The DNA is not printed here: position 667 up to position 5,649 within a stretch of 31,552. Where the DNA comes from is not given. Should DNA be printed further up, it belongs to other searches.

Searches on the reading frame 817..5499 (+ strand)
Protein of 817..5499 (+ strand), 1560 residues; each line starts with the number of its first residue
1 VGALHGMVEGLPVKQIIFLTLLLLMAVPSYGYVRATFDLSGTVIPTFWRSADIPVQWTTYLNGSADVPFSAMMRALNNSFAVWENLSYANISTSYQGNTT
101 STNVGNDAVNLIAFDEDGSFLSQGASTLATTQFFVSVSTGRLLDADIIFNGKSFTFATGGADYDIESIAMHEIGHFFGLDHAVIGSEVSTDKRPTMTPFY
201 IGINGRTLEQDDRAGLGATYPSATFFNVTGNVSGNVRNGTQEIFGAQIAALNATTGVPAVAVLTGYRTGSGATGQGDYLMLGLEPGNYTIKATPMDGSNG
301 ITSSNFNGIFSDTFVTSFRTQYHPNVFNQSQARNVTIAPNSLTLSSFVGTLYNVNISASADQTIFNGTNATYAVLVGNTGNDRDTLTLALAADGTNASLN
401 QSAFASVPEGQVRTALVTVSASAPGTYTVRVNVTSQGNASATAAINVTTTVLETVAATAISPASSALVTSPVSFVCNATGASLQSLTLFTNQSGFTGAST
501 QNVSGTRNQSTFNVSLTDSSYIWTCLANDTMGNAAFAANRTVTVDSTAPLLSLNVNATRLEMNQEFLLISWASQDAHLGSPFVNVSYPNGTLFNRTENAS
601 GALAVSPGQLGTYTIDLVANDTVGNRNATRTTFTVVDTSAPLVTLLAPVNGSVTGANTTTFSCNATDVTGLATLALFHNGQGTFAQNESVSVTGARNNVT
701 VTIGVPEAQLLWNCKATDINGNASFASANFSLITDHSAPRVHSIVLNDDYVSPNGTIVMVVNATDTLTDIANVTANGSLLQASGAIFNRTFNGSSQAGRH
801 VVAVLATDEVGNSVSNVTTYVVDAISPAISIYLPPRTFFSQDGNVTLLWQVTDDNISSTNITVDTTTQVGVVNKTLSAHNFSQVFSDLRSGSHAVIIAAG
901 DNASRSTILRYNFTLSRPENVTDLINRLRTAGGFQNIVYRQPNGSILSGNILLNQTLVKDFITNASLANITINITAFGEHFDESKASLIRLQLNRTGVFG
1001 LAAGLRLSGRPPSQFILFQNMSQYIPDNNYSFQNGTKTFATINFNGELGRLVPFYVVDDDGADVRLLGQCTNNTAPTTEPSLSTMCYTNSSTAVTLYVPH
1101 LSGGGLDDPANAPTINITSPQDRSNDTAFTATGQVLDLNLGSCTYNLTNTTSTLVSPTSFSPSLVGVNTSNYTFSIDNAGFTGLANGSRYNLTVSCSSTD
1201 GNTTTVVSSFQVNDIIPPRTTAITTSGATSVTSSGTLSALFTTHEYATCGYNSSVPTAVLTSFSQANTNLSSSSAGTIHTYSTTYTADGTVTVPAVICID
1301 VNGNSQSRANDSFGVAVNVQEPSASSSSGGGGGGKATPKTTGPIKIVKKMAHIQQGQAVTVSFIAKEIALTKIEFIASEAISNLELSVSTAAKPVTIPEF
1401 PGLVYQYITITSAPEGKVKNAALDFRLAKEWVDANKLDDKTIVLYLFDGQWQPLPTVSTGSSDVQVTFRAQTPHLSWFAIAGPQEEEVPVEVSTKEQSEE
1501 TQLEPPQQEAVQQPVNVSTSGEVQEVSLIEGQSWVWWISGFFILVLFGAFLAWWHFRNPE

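Call 20: search_protein_families(library=pfam, proteins=[window:817-5499:+], max_evalue=0.0001)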
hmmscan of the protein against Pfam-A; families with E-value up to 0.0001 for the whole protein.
window:817-5499:+ (1560 aa): 2 families
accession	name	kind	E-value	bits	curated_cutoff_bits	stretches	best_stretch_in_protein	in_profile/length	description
PF00413.30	Peptidase_M10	-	8.2e-08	32.7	24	1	65-220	16-158/159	Matrixin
PF13754.12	Big_3_4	-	8.9e-06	26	27.3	0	592-650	15-72/106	Domain of unknown function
